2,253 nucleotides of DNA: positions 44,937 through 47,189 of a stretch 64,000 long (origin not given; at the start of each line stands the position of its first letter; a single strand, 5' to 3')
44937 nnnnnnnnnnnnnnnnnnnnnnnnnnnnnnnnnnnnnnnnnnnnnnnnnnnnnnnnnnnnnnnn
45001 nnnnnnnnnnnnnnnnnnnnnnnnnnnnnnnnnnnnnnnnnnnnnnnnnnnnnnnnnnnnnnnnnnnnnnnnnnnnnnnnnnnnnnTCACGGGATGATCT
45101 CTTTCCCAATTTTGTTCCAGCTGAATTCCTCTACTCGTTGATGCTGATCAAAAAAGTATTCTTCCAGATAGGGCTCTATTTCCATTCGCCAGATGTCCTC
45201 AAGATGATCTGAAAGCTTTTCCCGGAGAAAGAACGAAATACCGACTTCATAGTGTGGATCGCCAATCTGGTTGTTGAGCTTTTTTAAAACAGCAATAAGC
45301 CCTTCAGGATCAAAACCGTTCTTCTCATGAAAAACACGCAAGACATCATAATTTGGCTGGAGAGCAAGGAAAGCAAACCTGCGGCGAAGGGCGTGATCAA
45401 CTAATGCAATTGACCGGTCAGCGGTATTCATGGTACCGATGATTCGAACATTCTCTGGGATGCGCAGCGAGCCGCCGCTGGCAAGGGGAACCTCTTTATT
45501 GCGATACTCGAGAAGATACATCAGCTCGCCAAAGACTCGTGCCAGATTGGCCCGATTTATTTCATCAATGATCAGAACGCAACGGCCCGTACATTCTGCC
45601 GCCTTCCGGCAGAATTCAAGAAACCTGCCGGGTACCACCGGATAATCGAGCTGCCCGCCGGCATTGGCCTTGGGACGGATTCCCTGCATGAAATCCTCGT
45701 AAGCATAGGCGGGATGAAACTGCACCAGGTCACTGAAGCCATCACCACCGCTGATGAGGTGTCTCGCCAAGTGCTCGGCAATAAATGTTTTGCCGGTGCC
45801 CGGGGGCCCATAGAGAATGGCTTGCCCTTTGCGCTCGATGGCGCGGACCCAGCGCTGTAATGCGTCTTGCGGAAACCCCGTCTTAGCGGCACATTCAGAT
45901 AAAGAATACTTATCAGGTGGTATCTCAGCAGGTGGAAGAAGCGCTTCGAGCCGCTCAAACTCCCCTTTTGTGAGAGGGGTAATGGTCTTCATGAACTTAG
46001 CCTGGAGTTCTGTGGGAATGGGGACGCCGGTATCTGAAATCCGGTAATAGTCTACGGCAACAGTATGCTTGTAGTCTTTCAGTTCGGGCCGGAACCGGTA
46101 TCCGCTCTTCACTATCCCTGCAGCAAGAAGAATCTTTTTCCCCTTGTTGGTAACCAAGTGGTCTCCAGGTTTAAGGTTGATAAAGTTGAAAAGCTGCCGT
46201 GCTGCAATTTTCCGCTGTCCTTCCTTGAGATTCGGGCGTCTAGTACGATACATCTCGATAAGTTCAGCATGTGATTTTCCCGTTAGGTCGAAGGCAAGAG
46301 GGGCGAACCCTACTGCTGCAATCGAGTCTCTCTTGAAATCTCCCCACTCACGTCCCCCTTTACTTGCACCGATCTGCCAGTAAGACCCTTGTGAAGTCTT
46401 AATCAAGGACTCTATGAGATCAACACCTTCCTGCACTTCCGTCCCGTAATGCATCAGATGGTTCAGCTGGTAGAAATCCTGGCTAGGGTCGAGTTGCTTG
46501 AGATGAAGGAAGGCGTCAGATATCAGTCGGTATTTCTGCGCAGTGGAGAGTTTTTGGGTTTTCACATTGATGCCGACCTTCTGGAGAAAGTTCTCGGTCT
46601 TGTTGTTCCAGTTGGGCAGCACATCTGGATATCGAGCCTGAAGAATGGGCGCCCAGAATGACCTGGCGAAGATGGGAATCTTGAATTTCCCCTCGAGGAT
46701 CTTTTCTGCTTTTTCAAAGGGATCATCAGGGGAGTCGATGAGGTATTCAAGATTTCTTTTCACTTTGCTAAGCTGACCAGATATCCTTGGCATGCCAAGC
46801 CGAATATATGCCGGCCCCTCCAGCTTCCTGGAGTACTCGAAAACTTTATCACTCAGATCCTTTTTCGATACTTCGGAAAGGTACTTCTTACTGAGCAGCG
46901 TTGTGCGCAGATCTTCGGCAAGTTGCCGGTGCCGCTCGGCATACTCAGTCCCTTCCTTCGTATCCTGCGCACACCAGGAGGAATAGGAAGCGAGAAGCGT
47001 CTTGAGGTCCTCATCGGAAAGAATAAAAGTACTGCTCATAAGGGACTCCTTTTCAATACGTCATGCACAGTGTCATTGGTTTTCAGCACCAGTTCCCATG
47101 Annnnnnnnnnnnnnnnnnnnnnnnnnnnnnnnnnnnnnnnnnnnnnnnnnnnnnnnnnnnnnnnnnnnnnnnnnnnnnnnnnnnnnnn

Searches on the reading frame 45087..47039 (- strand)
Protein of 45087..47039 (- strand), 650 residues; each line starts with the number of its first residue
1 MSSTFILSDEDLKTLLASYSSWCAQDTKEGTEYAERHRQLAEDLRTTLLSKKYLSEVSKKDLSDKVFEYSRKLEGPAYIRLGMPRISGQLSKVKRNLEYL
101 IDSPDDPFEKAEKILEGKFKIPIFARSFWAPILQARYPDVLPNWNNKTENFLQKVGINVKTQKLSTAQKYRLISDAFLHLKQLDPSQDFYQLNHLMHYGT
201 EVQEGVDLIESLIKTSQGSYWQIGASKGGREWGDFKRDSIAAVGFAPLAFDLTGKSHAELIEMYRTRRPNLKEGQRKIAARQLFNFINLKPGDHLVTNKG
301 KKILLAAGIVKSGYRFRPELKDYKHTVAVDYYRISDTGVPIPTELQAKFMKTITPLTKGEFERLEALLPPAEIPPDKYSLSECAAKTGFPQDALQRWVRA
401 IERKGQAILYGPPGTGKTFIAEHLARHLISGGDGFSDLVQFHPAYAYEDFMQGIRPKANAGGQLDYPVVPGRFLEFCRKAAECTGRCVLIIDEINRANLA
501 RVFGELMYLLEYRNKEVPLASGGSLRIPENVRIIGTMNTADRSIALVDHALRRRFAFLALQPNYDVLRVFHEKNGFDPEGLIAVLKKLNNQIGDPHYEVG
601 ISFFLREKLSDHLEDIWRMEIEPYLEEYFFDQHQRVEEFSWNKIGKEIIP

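Call 31: search_protein_families(library=padloc, proteins=[window:45087-47039:-], max_evalue=0.00001)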
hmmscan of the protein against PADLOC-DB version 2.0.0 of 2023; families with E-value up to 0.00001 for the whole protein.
window:45087-47039:- (650 aa): 4 families
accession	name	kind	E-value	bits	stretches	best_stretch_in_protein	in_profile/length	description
PDLC03547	REase_II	-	1.2e-17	61.7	1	391-515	251-376/585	Type II restriction enzyme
PDLC03448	REase_II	-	4.2e-11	39.7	0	524-560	685-721/857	Type II restriction enzyme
PDLC04819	PDC-S02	-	2.7e-07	28.1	1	219-331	4-119/334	-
PDLC04815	PDC-S02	-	5.6e-07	27.2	1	221-333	4-118/346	-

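Call 32: search_protein_families(library=pfam, proteins=[window:45087-47039:-], max_evalue=0.00001)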
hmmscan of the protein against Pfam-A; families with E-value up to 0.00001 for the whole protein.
window:45087-47039:- (650 aa): 4 families
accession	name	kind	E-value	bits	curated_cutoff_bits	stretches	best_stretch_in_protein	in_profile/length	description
PF07728.20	AAA_5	-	1.3e-20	74.2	22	1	408-555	3-139/139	AAA domain (dynein-related subfamily)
PF00004.35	AAA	-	4.2e-09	37.4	21.2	1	408-557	2-125/131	ATPase family associated with various cellular activities (AAA)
PF20720.3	nSTAND3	-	4.1e-07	30.3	27.2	1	390-437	3-47/155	Novel STAND NTPase 3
PF13401.12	AAA_22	-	2.3e-06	28.4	27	1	403-514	4-113/130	AAA domain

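Call 41: find_encoding_contigs(protein=window:45087-47039:-, flank=10000, max_places=10)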
Protein window:45087-47039:- (650 aa): 9 contigs read that carry it; 8 places shown.
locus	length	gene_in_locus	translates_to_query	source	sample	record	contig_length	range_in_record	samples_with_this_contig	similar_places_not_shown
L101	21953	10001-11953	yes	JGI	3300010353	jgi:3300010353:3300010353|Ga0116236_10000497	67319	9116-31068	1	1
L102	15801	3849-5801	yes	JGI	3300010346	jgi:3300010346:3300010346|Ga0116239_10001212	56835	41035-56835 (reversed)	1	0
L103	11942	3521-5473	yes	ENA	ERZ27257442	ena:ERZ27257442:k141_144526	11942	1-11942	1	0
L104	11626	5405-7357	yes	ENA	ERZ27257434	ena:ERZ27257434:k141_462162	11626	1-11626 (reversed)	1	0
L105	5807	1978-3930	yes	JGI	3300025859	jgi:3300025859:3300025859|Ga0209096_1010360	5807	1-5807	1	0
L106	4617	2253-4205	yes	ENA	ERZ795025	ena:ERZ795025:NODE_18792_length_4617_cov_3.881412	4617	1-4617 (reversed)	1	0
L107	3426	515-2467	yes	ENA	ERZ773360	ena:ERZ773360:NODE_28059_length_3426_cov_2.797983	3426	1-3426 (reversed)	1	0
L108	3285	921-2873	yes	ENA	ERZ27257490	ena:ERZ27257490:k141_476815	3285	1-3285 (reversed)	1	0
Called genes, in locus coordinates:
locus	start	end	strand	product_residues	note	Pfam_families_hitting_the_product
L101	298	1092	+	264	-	PF28093:STM3845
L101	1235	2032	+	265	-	PF00078:RVT_1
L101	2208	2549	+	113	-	-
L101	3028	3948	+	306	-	-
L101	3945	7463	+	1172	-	PF04851:ResIII (weak), PF00270:DEAD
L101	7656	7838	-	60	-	-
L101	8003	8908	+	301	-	PF13248:Zn_ribbon_3 (weak)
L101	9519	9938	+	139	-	-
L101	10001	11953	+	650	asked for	PF28530:DUF8426, PF00004:AAA, PF07728:AAA_5, PF13401:AAA_22 (weak), PF20720:nSTAND3 (weak), PF28529:McrB_lid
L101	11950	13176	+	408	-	PF10117:McrBC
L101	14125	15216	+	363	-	-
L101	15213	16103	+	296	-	-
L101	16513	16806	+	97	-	-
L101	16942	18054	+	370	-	-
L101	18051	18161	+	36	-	-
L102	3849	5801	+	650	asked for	PF28530:DUF8426, PF00004:AAA, PF07728:AAA_5, PF13401:AAA_22 (weak), PF20720:nSTAND3 (weak), PF28529:McrB_lid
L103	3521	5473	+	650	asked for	PF28530:DUF8426, PF00004:AAA, PF07728:AAA_5, PF13401:AAA_22 (weak), PF20720:nSTAND3 (weak), PF28529:McrB_lid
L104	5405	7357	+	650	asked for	PF28530:DUF8426, PF00004:AAA, PF07728:AAA_5, PF13401:AAA_22 (weak), PF20720:nSTAND3 (weak), PF28529:McrB_lid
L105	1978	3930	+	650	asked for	PF28530:DUF8426, PF00004:AAA, PF07728:AAA_5, PF13401:AAA_22 (weak), PF20720:nSTAND3 (weak), PF28529:McrB_lid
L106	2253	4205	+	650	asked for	PF28530:DUF8426, PF00004:AAA, PF07728:AAA_5, PF13401:AAA_22 (weak), PF20720:nSTAND3 (weak), PF28529:McrB_lid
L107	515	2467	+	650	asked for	PF28530:DUF8426, PF00004:AAA, PF07728:AAA_5, PF13401:AAA_22 (weak), PF20720:nSTAND3 (weak), PF28529:McrB_lid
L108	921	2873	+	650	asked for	PF28530:DUF8426, PF00004:AAA, PF07728:AAA_5, PF13401:AAA_22 (weak), PF20720:nSTAND3 (weak), PF28529:McrB_lid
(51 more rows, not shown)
